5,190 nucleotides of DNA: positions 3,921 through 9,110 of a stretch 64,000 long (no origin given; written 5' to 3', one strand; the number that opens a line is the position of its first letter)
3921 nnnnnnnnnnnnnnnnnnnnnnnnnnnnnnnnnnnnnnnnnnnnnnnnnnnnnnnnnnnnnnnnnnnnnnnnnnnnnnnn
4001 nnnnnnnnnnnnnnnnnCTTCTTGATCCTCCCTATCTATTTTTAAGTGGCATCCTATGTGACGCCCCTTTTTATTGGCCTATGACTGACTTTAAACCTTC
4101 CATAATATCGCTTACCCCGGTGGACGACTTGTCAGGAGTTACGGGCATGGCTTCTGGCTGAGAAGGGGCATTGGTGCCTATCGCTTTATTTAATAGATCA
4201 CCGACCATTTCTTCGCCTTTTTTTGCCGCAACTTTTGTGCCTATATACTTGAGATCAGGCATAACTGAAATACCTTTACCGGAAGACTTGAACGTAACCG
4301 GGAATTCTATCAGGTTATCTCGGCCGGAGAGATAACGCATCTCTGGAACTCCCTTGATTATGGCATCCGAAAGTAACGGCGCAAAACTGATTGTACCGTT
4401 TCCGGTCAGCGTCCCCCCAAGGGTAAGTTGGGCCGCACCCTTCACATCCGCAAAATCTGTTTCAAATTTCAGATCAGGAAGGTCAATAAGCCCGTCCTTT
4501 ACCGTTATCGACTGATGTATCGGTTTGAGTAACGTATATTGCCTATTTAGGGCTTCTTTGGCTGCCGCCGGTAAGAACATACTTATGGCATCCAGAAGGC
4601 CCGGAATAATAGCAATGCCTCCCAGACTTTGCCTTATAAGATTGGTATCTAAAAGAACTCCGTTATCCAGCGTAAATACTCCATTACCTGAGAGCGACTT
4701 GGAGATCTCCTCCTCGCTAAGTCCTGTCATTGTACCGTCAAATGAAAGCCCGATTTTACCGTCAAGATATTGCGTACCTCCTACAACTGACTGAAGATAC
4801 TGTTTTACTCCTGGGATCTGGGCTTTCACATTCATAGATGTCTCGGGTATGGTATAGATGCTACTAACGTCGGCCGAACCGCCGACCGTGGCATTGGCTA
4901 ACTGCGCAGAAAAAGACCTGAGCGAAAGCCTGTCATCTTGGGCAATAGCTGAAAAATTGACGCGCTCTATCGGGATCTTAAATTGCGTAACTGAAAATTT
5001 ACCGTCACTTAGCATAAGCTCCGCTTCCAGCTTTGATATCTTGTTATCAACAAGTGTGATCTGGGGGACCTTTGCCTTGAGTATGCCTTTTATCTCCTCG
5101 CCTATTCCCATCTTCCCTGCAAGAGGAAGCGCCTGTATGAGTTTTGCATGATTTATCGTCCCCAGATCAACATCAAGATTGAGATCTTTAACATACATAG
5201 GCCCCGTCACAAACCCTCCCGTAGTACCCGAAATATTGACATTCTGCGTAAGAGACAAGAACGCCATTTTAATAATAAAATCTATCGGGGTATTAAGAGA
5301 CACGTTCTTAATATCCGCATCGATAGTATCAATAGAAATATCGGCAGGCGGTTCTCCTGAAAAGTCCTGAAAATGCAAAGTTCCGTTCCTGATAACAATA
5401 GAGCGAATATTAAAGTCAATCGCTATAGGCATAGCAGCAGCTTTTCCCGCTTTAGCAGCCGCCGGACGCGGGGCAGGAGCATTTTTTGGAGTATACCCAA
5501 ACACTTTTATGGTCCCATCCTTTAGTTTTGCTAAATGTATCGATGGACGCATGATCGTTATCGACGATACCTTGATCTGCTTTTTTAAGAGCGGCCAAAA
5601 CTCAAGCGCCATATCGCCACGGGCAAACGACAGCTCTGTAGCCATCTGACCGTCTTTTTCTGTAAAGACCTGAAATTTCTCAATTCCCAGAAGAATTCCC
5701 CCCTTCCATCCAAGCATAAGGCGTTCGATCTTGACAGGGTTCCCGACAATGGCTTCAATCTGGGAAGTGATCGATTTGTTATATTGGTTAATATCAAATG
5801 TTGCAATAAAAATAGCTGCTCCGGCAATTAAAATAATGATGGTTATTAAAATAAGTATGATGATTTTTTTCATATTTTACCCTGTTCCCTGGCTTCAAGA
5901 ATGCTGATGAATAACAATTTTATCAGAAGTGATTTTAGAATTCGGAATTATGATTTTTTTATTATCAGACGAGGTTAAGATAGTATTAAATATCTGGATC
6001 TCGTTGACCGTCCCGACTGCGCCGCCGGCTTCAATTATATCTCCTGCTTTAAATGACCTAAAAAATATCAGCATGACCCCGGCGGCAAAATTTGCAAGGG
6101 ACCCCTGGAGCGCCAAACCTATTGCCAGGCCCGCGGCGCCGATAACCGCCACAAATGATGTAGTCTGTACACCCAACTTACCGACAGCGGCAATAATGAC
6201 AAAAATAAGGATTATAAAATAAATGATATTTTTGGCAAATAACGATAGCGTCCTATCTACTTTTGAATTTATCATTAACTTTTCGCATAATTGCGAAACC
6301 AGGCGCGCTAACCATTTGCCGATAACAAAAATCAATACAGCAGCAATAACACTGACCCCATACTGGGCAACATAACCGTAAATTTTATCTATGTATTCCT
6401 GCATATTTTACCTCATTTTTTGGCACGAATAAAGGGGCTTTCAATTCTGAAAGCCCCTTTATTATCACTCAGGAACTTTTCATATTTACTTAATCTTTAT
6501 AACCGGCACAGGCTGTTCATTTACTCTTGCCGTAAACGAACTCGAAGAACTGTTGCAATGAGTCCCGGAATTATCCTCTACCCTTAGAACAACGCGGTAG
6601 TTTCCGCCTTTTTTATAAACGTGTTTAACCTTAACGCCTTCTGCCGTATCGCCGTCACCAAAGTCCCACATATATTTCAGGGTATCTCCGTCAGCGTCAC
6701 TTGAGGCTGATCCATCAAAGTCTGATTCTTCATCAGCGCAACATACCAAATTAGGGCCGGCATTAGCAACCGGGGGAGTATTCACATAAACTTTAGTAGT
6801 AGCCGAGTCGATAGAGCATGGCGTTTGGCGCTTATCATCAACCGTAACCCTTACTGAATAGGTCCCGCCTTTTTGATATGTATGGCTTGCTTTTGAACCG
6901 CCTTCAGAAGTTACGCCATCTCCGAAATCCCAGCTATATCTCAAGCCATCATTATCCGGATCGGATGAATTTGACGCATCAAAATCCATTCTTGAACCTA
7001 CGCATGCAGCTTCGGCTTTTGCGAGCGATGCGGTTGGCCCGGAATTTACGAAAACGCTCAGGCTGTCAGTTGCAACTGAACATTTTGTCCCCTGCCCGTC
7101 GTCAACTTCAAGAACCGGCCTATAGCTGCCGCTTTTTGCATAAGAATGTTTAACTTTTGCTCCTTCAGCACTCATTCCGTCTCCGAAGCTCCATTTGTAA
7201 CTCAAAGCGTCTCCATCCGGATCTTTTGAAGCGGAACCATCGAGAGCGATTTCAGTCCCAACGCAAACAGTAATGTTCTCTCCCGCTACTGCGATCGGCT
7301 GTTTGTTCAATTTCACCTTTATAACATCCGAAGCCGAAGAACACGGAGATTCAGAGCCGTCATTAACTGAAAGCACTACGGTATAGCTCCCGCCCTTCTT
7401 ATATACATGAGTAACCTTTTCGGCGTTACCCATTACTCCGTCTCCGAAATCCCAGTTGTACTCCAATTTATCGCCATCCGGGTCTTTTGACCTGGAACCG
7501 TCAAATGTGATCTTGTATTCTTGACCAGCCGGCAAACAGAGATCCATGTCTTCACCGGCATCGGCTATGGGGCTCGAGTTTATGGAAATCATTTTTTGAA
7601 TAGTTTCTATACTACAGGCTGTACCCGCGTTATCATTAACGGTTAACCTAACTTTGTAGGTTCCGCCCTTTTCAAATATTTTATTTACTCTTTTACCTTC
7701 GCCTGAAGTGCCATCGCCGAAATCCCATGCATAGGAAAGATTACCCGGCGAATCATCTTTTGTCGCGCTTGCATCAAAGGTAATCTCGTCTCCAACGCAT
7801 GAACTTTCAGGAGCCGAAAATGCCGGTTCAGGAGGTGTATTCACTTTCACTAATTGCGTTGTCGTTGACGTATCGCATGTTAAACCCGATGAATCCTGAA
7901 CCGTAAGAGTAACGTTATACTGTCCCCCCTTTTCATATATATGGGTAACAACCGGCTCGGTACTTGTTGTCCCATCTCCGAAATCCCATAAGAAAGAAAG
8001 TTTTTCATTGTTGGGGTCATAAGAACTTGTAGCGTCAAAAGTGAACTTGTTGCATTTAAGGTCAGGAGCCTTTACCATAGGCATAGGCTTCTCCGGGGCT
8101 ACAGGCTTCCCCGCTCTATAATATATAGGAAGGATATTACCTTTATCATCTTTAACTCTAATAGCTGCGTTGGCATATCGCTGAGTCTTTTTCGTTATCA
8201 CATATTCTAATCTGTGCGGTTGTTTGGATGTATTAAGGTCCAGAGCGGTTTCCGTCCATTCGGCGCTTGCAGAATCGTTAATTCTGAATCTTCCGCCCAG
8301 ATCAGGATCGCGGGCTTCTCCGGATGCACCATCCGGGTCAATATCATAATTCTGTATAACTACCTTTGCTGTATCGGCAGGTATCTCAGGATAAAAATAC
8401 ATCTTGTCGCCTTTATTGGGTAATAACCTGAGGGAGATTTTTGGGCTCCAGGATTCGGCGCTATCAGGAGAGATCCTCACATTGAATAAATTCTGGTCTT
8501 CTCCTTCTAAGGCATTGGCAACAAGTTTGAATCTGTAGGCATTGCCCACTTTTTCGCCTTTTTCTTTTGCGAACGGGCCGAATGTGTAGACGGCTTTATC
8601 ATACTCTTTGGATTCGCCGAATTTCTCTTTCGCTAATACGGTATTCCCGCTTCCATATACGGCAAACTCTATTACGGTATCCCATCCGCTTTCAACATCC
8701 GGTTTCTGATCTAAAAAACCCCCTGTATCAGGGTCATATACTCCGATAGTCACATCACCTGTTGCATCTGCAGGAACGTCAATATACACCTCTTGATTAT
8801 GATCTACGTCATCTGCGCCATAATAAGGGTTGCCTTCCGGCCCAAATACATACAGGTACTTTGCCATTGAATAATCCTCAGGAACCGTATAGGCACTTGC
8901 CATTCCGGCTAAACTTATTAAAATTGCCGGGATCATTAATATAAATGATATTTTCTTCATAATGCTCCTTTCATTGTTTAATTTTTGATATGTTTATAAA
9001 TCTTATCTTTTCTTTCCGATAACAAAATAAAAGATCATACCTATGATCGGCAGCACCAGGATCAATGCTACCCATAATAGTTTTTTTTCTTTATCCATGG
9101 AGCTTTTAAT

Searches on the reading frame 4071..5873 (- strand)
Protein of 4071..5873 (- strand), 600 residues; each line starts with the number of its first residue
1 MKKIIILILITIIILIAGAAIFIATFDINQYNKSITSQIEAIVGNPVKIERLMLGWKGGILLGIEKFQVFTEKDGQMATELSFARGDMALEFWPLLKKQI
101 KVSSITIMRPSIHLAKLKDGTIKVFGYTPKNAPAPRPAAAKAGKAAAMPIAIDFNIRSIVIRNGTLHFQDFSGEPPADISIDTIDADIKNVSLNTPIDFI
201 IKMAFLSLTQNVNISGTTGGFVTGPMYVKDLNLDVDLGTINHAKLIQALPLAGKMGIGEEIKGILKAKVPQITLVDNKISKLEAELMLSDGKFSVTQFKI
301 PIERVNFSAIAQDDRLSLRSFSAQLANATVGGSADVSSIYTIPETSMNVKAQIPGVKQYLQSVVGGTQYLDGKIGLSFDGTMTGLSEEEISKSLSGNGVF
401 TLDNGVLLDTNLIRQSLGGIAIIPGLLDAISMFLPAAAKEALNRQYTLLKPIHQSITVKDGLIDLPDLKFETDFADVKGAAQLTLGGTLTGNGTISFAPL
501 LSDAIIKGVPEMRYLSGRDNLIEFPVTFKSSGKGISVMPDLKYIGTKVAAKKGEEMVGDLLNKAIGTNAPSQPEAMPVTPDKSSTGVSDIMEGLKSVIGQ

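Call 79: search_protein_families(library=pfam, proteins=[window:4071-5873:-], max_evalue=0.001)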
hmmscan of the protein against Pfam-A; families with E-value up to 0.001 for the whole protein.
window:4071-5873:- (600 aa): 3 families
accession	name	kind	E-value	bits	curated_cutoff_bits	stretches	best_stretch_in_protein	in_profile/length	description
PF05170.20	AsmA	-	4.1e-19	69.3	29.8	2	2-192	5-196/607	AsmA family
PF13116.12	YhdP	-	1.1e-13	50.6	46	1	3-193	9-171/1224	YhdP protein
PF05359.17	DUF748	-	5.1e-10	38.5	50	1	3-250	16-236/1037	Domain of Unknown Function (DUF748)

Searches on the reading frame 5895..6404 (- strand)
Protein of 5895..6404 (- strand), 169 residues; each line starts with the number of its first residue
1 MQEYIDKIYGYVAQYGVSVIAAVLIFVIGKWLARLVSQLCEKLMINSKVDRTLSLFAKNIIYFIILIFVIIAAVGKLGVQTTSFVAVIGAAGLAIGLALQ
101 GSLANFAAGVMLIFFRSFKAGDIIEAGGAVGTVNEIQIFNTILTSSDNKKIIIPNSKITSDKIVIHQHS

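Call 79: search_protein_families(library=pfam, proteins=[window:5895-6404:-], max_evalue=0.001)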
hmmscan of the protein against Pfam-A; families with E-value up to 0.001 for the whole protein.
window:5895-6404:- (169 aa): 3 families
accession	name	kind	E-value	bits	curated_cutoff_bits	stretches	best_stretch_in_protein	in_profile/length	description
PF00924.24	MS_channel_2nd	-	4.7e-18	65.5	20.2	1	102-163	2-63/68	Mechanosensitive ion channel, beta-domain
PF05552.17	MS_channel_1st_1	-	1.5e-10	41.2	22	1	11-52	9-50/50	Mechanosensitive ion channel, conserved TM helix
PF21088.3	MS_channel_1st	-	2.6e-06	27.8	23.1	1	59-100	1-42/42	Mechanosensitive ion channel, transmembrane helices 2/3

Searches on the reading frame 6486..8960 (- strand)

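Call 79: search_protein_families(library=pfam, proteins=[window:6486-8960:-], max_evalue=0.001)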
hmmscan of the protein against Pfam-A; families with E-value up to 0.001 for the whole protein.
window:6486-8960:- (824 aa): 11 families
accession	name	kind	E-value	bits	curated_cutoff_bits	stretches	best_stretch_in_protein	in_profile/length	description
PF18911.6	PKD_4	-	2.6e-144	470.1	27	6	727-809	1-83/85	PKD domain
PF00801.26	PKD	-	2.8e-76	252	23.5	6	389-448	13-72/80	PKD domain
PF22352.2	K319L-like_PKD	-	1.2e-24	86.6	27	1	559-625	1-74/84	K319L-like, PKD domain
PF21027.3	Sde0182_C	-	4.5e-24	85.3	27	0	570-592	1-23/83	Cellulose-binding protein Sde0182, C-terminal domain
PF02010.21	REJ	-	4.4e-12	45.8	25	1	524-593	53-129/452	REJ domain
PF17963.7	Big_9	-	1.8e-07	32.4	23.6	0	552-625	1-80/89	Bacterial Ig domain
PF13027.11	DUF3888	-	4.2e-07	30.7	22.2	0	776-824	35-84/87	Protein of unknown function (DUF3888)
PF24527.1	Ig-like_Pom152_9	-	5.3e-07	30.3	27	0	386-452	11-74/80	Nucleoporin pom152-like, ninth immunoglobulin-like domain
PF16820.11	PKD_3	-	8.6e-07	29.2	26.3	0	317-355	29-67/68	PKD-like domain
PF08329.16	ChitinaseA_N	-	1.8e-06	28.1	21.2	0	330-371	67-106/133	Chitinase A, N-terminal domain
PF14347.11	DUF4399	-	0.00012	22.8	28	0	510-550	47-89/91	Domain of unknown function (DUF4399)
